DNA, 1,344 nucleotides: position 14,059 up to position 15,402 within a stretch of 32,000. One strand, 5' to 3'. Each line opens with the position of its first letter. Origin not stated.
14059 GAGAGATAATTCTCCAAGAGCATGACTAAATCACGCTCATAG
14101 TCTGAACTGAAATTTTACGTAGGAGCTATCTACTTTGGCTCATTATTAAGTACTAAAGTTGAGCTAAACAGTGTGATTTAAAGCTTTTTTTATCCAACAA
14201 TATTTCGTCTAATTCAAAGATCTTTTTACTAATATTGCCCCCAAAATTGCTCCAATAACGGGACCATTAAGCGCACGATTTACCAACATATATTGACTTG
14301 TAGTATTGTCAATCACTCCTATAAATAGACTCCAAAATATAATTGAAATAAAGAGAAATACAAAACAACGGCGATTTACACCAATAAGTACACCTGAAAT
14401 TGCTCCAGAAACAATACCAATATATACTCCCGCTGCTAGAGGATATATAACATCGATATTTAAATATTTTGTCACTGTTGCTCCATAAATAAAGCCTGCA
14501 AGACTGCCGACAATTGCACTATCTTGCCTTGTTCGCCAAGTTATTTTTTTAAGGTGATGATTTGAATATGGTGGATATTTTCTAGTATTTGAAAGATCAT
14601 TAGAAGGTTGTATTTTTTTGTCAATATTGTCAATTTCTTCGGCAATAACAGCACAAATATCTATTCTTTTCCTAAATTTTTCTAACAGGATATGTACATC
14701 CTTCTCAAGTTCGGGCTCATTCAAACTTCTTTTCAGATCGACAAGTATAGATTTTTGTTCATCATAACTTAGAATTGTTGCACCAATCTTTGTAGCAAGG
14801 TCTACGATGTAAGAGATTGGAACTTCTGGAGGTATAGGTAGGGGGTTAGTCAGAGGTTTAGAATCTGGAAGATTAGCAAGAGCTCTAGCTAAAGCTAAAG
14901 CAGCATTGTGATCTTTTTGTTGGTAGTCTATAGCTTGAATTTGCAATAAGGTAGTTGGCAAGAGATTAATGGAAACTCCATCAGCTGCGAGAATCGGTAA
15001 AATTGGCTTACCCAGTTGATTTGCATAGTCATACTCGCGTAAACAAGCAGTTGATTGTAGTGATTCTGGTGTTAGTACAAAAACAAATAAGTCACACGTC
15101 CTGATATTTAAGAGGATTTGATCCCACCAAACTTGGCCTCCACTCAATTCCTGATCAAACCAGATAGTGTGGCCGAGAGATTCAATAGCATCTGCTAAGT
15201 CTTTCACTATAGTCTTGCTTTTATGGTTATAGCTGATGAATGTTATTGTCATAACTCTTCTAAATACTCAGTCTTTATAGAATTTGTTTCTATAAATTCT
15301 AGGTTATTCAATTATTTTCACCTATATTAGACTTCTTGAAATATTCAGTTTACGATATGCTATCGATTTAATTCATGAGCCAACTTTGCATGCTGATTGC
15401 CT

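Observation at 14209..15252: Stand-alone TIR domain fused to a glycine-zipper multi-TM tail: candidate single-gene suicide or defence effector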

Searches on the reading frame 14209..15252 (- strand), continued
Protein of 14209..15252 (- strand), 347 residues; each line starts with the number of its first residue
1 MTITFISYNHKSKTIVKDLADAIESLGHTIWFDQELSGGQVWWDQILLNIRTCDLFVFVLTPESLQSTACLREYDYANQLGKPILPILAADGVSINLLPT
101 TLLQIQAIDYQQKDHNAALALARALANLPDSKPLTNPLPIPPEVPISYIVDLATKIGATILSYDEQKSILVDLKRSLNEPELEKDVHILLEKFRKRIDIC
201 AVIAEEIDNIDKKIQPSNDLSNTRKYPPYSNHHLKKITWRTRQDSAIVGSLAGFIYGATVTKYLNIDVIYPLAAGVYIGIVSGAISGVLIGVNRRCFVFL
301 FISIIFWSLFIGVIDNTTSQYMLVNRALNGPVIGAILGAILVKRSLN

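Call 62: search_protein_families(library=pfam, alignment_id=A5, max_evalue=0.0001)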
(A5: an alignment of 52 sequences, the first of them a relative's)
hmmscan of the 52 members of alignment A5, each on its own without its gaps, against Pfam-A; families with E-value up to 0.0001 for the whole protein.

A. member 1, P0039 (320 aa): 3 families
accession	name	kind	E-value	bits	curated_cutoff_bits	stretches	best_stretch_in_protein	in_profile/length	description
PF13676.11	TIR_2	-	2.4e-23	83.4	28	1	4-119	1-118/122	TIR domain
PF00550.31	PP-binding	-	2.4e-10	41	20.8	1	248-314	2-67/67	Phosphopantetheine attachment site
PF05014.21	Nuc_deoxyrib_tr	-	5.1e-07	30.3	28.8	1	8-85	9-94/117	Nucleoside 2-deoxyribosyltransferase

B. families by the number of members that match (of 52 scanned): 49 families (the first 25 are shown)
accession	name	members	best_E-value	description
PF13676.11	TIR_2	52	5.3e-25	TIR domain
PF05014.21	Nuc_deoxyrib_tr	13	1.6e-07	Nucleoside 2-deoxyribosyltransferase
PF01582.25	TIR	10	2.7e-07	TIR domain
PF03781.23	FGE-sulfatase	7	1e-75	Sulfatase-modifying factor enzyme 1-like domain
PF08238.18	Sel1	7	7e-39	Sel1 repeat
PF08239.17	SH3_3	4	7.8e-22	Bacterial SH3 domain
PF07603.17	Lcl_C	4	8e-21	Lcl C-terminal domain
PF13271.11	DUF4062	4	2.3e-05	Domain of unknown function (DUF4062)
PF13432.12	TPR_16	2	3.7e-22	Tetratricopeptide repeat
PF13646.12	HEAT_2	1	4e-67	HEAT repeats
PF00515.34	TPR_1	1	5.4e-45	Tetratricopeptide repeat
PF03130.22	HEAT_PBS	1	5.9e-37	PBS lyase HEAT-like repeat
PF13181.12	TPR_8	1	1.1e-35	Tetratricopeptide repeat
PF02985.28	HEAT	1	7.8e-35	HEAT repeat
PF18998.6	Flg_new_2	1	3.4e-32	Divergent InlB B-repeat domain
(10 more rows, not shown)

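Call 82: search_protein_families(library=padloc, alignment_id=A3, max_evalue=1e-10)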
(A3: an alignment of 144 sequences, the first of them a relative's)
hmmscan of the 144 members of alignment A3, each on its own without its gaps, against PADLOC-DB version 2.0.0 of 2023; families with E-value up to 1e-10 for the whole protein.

A. member 1, L001:7700-8026:+ (108 aa): 0 families

B. families by the number of members that match (of 144 scanned): 18 families
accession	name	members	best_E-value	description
PDLC04135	mad3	4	5.5e-27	mads_3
PDLC00758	Effector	1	5e-45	Phospholipase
PDLC00757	Effector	1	5.7e-35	Phospholipase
PDLC04657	PDC-M45B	1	2.6e-34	-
PDLC04606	PDC-M37B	1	7.1e-29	-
PDLC01094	C3a206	1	4e-27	TAP-like protein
PDLC04605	PDC-M37B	1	5.9e-26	-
PDLC04505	PDC-M19A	1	1.4e-24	-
PDLC00755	Effector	1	2.7e-21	Phospholipase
PDLC03779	RT_UG4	1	7.1e-20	DRT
PDLC01097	C3a214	1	3e-18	GlgB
PDLC03838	DolB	1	1.4e-17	-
PDLC04134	mad2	1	1.8e-16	mads_2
PDLC04140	mad8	1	2.8e-16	mads_8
PDLC01078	C3a156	1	6.2e-14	oxidoreductase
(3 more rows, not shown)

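Call 91: search_protein_families(library=ncbifam, proteins=[L019:860-1315:-, L023:1990-2430:+, L026:3346-3777:-, L037:11180-11614:+, L023:792-1985:+, L037:10001-11164:+, L019:1554-3866:+, L026:3902-5785:+], max_evalue=0.01)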
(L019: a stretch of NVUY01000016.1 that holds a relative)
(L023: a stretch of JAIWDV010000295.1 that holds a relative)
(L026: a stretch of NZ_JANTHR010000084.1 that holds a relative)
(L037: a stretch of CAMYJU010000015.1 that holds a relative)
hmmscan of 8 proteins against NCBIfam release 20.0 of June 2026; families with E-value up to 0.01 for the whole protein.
L019:860-1315:- (151 aa): 2 families
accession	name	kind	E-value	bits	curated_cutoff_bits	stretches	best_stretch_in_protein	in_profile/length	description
NF033634.1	SLATT_1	domain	7.2e-38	129.5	41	1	6-133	1-130/132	SLATT domain-containing protein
NF033632.1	SLATT_4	domain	5.2e-05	23.1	55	1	26-93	24-93/154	SLATT domain-containing protein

L023:1990-2430:+ (146 aa): 3 families
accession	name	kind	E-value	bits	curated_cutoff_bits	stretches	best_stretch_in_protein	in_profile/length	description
NF033634.1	SLATT_1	domain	2.4e-42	144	41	1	6-135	1-131/132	SLATT domain-containing protein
NF033610.1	SLATT_3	domain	1.2e-05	25.4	45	1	19-135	9-135/170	SLATT domain-containing protein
NF033632.1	SLATT_4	domain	0.0065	16.3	55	1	26-94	24-93/154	SLATT domain-containing protein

L026:3346-3777:- (143 aa): 1 family
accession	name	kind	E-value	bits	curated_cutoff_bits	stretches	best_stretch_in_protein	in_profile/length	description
NF033634.1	SLATT_1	domain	4.9e-38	130.1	41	1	6-133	1-130/132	SLATT domain-containing protein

L037:11180-11614:+ (144 aa): 3 families
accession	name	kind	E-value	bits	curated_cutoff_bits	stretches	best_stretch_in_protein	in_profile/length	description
NF033634.1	SLATT_1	domain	7.2e-40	136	41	1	6-132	1-130/132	SLATT domain-containing protein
NF033610.1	SLATT_3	domain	1.6e-05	25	45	1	20-131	10-133/170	SLATT domain-containing protein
NF033632.1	SLATT_4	domain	0.0077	16.1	55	0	34-90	32-91/154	SLATT domain-containing protein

L023:792-1985:+ (397 aa): 2 families
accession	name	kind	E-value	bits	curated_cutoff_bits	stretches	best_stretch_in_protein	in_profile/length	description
NF040588.1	FxsC_Nterm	equivalog_domain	1.9e-05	24.7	130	1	32-81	47-96/182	TIR-like protein FxsC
NF058526.1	Thoeris_type3_ThcB4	equivalog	4.4e-05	22.5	220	1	6-98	129-223/375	Thoeris type III anti-phage system protein ThcB4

L037:10001-11164:+ (387 aa): 1 family
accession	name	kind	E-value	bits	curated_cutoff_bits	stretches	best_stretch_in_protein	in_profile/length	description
NF040588.1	FxsC_Nterm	equivalog_domain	0.00092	19.2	130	1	29-78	47-96/182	TIR-like protein FxsC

L019:1554-3866:+ (770 aa): 28 families (the best 25 are shown)
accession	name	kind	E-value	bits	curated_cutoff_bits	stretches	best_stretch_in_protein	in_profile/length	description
NF040959.1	MamA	equivalog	3.6e-76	255.2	200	6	550-644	78-172/204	magnetosome protein MamA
TIGR02521.1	type_IV_pilW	equivalog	2.7e-44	151.4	154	5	326-478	18-172/234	type IV pilus biogenesis/stability protein PilW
TIGR02917.1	PEP_TPR_lipo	equivalog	1.5e-36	125.6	312.2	3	523-741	445-663/899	XrtA/PEP-CTERM system TPR-repeat protein PrsT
NF033762.1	social_mot_Tgl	equivalog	5.6e-35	120.9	225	6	332-483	24-178/252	social motility TPR repeat lipoprotein Tgl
NF008391.2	PRK11189.1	equivalog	2.1e-34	119.4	250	5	596-665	84-153/297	lipoprotein NlpI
NF047558.1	TPR_END_plus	domain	1.2e-29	102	32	1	715-770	1-56/56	TPR end-of-group domain-containing protein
TIGR02552.1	LcrH_SycD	equivalog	2.1e-26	92.2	104.8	6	337-404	50-117/136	SycD/LcrH family type III secretion system chaperone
TIGR00990.1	3a0801s09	subfamily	4.9e-22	78.3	757.25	4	406-495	126-214/615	mitochondrial import receptor subunit TOM70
NF033758.1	gliding_GltE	equivalog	2.4e-19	69.6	225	5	414-543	229-359/411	adventurous gliding motility TPR repeat lipoprotein GltE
NF033920.0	C39_PA2778_fam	equivalog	2.5e-18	66.4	150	6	337-437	154-254/255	PA2778 family cysteine peptidase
NF002725.1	PRK02603.1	equivalog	7.7e-17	61.8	143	3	315-417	11-116/173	photosystem I assembly protein Ycf3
NF011886.0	PRK15359.1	equivalog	1.8e-14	53.7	146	1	325-436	10-121/144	type III secretion system chaperone protein SscB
TIGR04510.1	mod_pep_cyc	subfamily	1.9e-11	43.2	400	2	416-536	407-528/814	putative peptide modification system cyclase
TIGR03939.1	PGA_TPR_OMP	equivalog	7.9e-11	40.9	366.65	2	478-591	89-202/800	poly-beta-1,6 N-acetyl-D-glucosamine export porin PgaA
NF008757.0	PRK11788.1-5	equivalog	1.9e-10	40.5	363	0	373-443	178-250/388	lipopolysaccharide assembly protein LapB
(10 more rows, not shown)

L026:3902-5785:+ (627 aa): 4 families
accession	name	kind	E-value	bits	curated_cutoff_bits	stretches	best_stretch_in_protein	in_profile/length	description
NF058526.1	Thoeris_type3_ThcB4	equivalog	2.8e-05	23.1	220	1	25-114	125-216/375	Thoeris type III anti-phage system protein ThcB4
NF038194.1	AlgK_TPR_lipo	equivalog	5.2e-05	22.1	700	1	391-457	307-372/448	alginate biosynthesis TPR repeat lipoprotein AlgK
NF045484.1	TransRegExoR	equivalog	0.0023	17.2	450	1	396-464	138-207/267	exopolysaccharide production regulator ExoR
NF040588.1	FxsC_Nterm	equivalog_domain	0.0048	16.8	130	0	57-104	49-96/182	TIR-like protein FxsC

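Call 94: find_related_loci(query=A1, collection=viral_contigs, flank=6000)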
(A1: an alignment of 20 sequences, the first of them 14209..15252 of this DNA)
Query A1 (347 aa) in viral_contigs; peptide patterns used: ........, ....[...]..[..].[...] (x = any residue, [..] = any of these).
46 stretches matched a pattern, but none encodes a relative of the query by tblastn (E <= 1e-3).

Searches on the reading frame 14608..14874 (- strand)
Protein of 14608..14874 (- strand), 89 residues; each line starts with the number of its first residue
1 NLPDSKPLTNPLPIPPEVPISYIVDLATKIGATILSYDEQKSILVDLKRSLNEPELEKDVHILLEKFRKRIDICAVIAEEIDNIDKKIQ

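Call 58: search_protein_representatives(alignment_id=A4)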
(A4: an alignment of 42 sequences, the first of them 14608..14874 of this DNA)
Query: 42 sequences, 90 profile positions. Proteins with E-value up to 0.001 (for the whole library): 1771; up to 1e-10: 951; up to 1e-30: 99. The best 150 are listed.
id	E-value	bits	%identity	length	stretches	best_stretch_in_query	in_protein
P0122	9.1e-40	150.7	-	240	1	2-88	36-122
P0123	2.1e-38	146.3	-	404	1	1-89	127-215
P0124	2.2e-38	146.2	-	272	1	1-89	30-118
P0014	2.7e-38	145.9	-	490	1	2-87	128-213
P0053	3.4e-38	145.6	-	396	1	2-87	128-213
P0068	4.8e-38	145.1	-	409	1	1-89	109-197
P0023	5.4e-38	145.0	-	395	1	1-87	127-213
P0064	8.3e-38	144.4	-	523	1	2-89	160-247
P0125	8.9e-38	144.3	-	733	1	2-88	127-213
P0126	1.6e-37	143.4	-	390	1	2-88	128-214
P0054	4.1e-37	142.1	-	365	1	1-87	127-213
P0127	7.8e-37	141.3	-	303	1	2-89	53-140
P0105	7.8e-37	141.3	-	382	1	2-89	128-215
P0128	9.8e-37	140.9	-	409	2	2-88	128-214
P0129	1.0e-36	140.9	-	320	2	2-88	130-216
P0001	3.2e-29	116.8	-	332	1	1-88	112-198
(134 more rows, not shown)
